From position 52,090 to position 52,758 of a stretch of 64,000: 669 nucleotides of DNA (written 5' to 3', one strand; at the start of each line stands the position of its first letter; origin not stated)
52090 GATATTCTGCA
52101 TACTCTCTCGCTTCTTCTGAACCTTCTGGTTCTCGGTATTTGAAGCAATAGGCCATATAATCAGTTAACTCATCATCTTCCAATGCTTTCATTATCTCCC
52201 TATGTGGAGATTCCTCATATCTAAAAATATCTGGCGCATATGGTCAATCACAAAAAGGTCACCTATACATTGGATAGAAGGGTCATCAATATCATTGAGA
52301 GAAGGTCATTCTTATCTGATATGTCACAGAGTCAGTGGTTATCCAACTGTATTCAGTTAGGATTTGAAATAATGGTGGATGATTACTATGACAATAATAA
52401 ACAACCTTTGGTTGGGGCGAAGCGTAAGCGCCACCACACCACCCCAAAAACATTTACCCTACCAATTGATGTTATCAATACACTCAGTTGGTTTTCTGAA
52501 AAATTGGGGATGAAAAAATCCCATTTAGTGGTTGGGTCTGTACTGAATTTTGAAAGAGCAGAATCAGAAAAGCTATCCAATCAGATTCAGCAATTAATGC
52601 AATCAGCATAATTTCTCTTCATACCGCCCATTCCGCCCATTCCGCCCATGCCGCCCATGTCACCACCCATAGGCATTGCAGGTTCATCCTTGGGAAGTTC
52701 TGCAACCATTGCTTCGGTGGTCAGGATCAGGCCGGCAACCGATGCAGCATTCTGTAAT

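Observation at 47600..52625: AT-rich 5-kb island between rho and groEL: a McrBC-like NTPase/nuclease pair convergent with an m5C methyltransferase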

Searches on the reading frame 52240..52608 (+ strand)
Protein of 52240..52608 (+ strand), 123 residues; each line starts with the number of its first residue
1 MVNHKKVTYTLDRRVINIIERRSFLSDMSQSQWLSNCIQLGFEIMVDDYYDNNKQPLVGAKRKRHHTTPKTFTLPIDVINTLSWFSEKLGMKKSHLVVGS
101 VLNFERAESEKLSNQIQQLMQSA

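Call 3: search_protein_families(library=pfam, proteins=[window:52240-52608:+], max_evalue=0.01)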
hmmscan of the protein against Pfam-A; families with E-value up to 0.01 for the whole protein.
window:52240-52608:+ (123 aa): 0 families

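Call 4: search_protein_families(library=padloc, proteins=[window:52240-52608:+], max_evalue=0.01)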
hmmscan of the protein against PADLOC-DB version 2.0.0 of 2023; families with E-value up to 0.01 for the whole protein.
window:52240-52608:+ (123 aa): 0 families

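Call 5: search_protein_families(library=ncbifam, proteins=[window:52240-52608:+], max_evalue=0.01)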
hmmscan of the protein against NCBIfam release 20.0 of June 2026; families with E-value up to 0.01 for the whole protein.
window:52240-52608:+ (123 aa): 0 families

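Call 47: search_protein_families(library=phrogs, proteins=[window:52240-52608:+], max_evalue=0.1)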
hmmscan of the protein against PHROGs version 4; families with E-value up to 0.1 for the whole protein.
window:52240-52608:+ (123 aa): 2 families
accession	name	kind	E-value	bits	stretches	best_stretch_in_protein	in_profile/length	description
phrog_3887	-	transcription regulation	1.5e-07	32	1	70-107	21-58/61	transcriptional regulator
phrog_876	-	transcription regulation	0.0083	16.7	1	37-118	37-118/239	transcriptional repressor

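Call 48: search_protein_families(library=pfam, proteins=[window:52240-52608:+], max_evalue=1)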
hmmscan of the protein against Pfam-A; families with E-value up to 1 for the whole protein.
window:52240-52608:+ (123 aa): 0 families

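Call 65: find_homologous_proteins(query=window:52240-52608:+, max_evalue=0.001)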
Query window:52240-52608:+ (123 aa): 30 proteins with E <= 0.001 among 35 candidates.
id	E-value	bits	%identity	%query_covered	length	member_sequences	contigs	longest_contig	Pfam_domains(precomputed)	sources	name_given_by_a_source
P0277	1.4e-66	240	90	100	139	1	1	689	-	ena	-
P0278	1.1e-62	227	84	99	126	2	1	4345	-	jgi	-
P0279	3.9e-58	212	78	100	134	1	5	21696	-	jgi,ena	-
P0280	2.1e-57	210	80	98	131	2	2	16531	-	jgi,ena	-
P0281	2.4e-57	210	77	100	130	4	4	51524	-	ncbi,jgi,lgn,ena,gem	-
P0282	1.1e-56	208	78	100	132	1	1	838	-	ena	-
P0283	1.3e-56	208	77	100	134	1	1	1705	-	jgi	jgi:hypothetical protein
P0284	1.1e-55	205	78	98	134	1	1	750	-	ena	-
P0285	1.1e-55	205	75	100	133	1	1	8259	-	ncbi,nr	ncbi:MAG: hypothetical protein LC437_02720 [Thiohalomonas sp.]|nr:hypothetical protein [Thiohalomona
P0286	1.5e-55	204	76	100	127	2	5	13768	-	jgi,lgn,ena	jgi:hypothetical protein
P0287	4.7e-55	203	75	99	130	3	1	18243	-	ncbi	-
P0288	2.3e-54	200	76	98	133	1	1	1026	-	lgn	-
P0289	2.1e-51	191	72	100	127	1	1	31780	-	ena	-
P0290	1.1e-48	182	69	100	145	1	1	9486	-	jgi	jgi:hypothetical protein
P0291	1.2e-47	179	68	100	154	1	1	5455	-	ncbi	-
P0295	3.9e-41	158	62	100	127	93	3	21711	-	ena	-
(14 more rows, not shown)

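Call 66: find_encoding_contigs(protein=P0281, flank=6000, max_places=4)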
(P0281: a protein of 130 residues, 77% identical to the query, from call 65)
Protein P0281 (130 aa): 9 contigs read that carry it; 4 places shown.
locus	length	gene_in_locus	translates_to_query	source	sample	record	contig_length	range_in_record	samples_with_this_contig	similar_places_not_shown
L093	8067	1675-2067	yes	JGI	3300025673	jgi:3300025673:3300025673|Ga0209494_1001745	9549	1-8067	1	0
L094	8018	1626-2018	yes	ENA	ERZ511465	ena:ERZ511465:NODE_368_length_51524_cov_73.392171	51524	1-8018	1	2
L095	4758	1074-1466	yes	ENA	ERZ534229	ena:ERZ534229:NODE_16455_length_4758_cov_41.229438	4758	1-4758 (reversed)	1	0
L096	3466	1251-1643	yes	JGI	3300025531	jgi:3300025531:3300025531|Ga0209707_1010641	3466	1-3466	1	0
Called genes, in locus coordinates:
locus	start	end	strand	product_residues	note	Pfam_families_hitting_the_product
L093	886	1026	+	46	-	-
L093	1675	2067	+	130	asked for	-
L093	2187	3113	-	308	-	PF13426:PAS_9 (weak), PF00990:GGDEF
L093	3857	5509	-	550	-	-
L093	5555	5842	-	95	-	PF00166:Cpn10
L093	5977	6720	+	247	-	PF00899:ThiF, PF03435:Sacchrp_dh_NADP (faint)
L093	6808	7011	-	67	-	-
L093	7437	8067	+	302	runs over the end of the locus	PF12706:Lactamase_B_2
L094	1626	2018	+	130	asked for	-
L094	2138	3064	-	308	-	PF13426:PAS_9 (weak), PF00990:GGDEF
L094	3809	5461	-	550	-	-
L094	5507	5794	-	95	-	PF00166:Cpn10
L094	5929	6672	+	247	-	PF00899:ThiF, PF03435:Sacchrp_dh_NADP (faint)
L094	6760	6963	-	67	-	-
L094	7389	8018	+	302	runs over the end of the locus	PF12706:Lactamase_B_2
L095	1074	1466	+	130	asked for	-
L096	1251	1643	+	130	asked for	-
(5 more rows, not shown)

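Call 67: find_encoding_contigs(protein=P0279, flank=6000, max_places=3)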
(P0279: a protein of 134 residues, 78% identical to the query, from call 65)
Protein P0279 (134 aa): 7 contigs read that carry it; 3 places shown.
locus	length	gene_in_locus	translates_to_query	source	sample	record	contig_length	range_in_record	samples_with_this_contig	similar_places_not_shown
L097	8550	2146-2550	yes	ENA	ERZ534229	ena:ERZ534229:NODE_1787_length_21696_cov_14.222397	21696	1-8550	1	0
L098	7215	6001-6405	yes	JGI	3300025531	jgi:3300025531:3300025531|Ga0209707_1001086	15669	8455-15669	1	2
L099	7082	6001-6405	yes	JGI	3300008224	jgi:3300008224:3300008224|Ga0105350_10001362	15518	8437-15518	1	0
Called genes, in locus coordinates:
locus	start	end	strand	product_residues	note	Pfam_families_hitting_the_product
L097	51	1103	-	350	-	-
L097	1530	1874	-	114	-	-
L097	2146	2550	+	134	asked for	-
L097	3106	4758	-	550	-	-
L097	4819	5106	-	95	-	PF00166:Cpn10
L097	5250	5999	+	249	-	PF00899:ThiF, PF03435:Sacchrp_dh_NADP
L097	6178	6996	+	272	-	PF19069:DUF5765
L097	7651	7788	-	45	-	-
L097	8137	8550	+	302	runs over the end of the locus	PF12706:Lactamase_B_2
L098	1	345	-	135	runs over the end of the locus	-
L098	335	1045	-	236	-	PF07885:Ion_trans_2 (weak)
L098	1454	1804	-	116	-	-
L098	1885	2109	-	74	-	-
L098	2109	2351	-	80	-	-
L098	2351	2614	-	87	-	-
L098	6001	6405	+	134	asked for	-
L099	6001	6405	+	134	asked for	-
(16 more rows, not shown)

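Call 79: find_encoding_contigs(protein=P0289, flank=5000, max_places=2)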
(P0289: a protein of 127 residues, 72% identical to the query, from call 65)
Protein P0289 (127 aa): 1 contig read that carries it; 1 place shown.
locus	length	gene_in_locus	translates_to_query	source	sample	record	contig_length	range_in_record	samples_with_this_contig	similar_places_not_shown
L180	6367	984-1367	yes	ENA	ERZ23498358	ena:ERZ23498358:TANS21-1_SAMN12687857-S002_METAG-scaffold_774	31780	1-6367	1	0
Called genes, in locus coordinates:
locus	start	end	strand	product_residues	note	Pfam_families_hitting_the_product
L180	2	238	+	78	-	?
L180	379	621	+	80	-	-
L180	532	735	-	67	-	-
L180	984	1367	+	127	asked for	-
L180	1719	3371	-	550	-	-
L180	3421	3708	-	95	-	PF00166:Cpn10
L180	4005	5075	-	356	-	PF01063:Aminotran_4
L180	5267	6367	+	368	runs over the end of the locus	PF01594:AI-2E_transport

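Call 80: find_encoding_contigs(protein=P0295, flank=5000, max_places=2)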
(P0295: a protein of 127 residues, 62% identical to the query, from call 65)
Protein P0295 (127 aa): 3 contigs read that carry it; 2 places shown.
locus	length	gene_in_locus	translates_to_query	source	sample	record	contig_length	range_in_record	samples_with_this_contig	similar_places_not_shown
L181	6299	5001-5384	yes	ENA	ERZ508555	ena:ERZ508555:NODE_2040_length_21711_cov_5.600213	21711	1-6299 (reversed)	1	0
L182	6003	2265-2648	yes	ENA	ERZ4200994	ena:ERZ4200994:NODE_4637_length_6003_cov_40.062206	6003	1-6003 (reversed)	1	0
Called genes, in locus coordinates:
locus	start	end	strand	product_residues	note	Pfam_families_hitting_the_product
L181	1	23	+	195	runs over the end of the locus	PF00589:Phage_integrase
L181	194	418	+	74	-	-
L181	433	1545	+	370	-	PF00589:Phage_integrase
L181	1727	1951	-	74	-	-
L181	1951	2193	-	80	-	-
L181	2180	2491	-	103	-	-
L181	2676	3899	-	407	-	PF01051:Rep3_N (weak)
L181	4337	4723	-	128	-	-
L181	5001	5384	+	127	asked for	-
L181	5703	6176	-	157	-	-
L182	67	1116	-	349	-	-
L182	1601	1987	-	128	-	-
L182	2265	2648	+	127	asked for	-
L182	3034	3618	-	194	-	PF13248:Zn_ribbon_3 (faint)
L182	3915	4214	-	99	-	-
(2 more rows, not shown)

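Call 81: find_encoding_contigs(protein=P0287, flank=5000, max_places=2)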
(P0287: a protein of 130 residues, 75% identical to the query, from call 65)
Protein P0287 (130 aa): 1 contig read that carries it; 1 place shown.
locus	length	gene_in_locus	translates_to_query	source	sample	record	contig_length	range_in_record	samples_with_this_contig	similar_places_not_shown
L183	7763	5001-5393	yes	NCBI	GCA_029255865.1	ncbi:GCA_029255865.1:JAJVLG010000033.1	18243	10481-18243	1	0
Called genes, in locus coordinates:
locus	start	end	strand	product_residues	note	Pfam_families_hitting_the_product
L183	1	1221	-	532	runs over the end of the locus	PF01555:N6_N4_Mtase, PF02086:MethyltransfD12 (faint), PF03602:Cons_hypoth95 (faint), PF01170:UPF0020 (faint)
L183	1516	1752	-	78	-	-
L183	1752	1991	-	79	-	-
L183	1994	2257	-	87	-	-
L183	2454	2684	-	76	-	-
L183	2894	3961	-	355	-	-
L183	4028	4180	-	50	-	-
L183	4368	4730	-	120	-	-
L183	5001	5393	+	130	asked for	-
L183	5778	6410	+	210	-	-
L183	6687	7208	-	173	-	-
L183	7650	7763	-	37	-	?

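Call 83: predict_structure(alignment_id=A3)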
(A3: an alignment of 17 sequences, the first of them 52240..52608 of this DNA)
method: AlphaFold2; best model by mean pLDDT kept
length: 123 residues; sequences in the alignment: 17
mean_pLDDT: 90.9   pTM: 0.81
mean pLDDT of the five models: 90.9, 85.7, 85.5, 85.1, 83.7
residues with pLDDT >= 90: 81; 70-90: 37; 50-70: 5; < 50: 0
segments of 3 or more residues with pLDDT < 50: none
pLDDT, mean of each block of 10 residues (from residue 1): 91 96 97 97 87 76 83 98 93 93 91 89 83
secondary structure, 60 per line:
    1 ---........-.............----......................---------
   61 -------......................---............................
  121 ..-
elements in order: E4-11 H13-25 H30-51 E68-75 H76-89 H93-122

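Call 87: fold_search(model_id=the predicted structure, library=pdb)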
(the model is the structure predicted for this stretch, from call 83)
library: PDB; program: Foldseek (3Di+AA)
matches with E <= 10: 200; with E <= 0.001: 1
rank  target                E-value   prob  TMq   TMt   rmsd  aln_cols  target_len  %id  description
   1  9f0y_F                9.1e-04  1.00  0.53  0.55   5.5       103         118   16  CryoEM structure of the F plasmid relaxosome with TraI in its TE mode, derived from the ss-27_+8ds+9_+143-R Locally-re (released 2025-06-04)
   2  9f0z_G                1.1e-03  1.00  0.50  0.55   3.9       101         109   16  CryoEM structure of the F plasmid relaxosome with truncated TraI1-863 in its TE mode, derived from the ss-27_+8ds+9_+1 (released 2025-06-04)
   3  9f0x_E                1.9e-03  1.00  0.55  0.59   4.5        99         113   17  CryoEM structure of the F plasmid relaxosome in its pre-initiation state, derived from the ds-27_+143-R Locally-refine (released 2025-06-04)
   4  9f0y_G                2.0e-03  1.00  0.49  0.55   4.9       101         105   17  CryoEM structure of the F plasmid relaxosome with TraI in its TE mode, derived from the ss-27_+8ds+9_+143-R Locally-re (released 2025-06-04)
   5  9f0y_E                2.4e-03  1.00  0.53  0.58   4.9        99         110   17  CryoEM structure of the F plasmid relaxosome with TraI in its TE mode, derived from the ss-27_+8ds+9_+143-R Locally-re (released 2025-06-04)
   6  9f0z_E                3.1e-03  1.00  0.53  0.59   4.7        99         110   18  CryoEM structure of the F plasmid relaxosome with truncated TraI1-863 in its TE mode, derived from the ss-27_+8ds+9_+1 (released 2025-06-04)
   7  9f12_E                4.7e-03  1.00  0.53  0.59   5.8       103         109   16  CryoEM structure of the F plasmid relaxosome with oriT DNA ss-27_-3ds-2_+143 and TraI its TE mode, derived from ss-27_ (released 2025-06-04)
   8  9f11_G                5.0e-03  1.00  0.50  0.57   4.5       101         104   17  CryoEM structure of the F plasmid relaxosome with oriT DNA ss-27_+3ds+4_+143 and TraI its TE mode, derived from ss-27_ (released 2025-06-04)
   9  9f10_E                6.5e-03  1.00  0.55  0.60   4.5        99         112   18  CryoEM structure of the F plasmid relaxosome with TraI in its TE mode, without accessory protein TraM. Derived from th (released 2025-06-04)
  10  9f0x_G                2.1e-02  1.00  0.55  0.65   4.2        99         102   17  CryoEM structure of the F plasmid relaxosome in its pre-initiation state, derived from the ds-27_+143-R Locally-refine (released 2025-06-04)
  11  9f0x_F                2.1e-02  0.99  0.49  0.50   5.8       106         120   15  CryoEM structure of the F plasmid relaxosome in its pre-initiation state, derived from the ds-27_+143-R Locally-refine (released 2025-06-04)
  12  2rh3                  4.3e-02  0.54  0.33  0.33   9.6       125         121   13  Crystal structure of plasmid pTiC58 VirC2 (released 2008-10-14)
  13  1u9p                  2.1e-01  0.96  0.49  0.62   7.2        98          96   10  Permuted single-chain Arc (released 2005-02-15)
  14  6oaw_B                2.2e-01  0.87  0.53  0.19   6.6       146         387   12  Crystal structure of a CRISPR Cas-related protein (released 2019-04-10)
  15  4hv0_A                2.9e-01  0.35  0.36  0.47  10.3        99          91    9  Structure and Function of AvtR, a Novel Transcriptional Regulator from a Hyperthermophilic Archaeal Lipothrixvirus (released 2012-11-21)
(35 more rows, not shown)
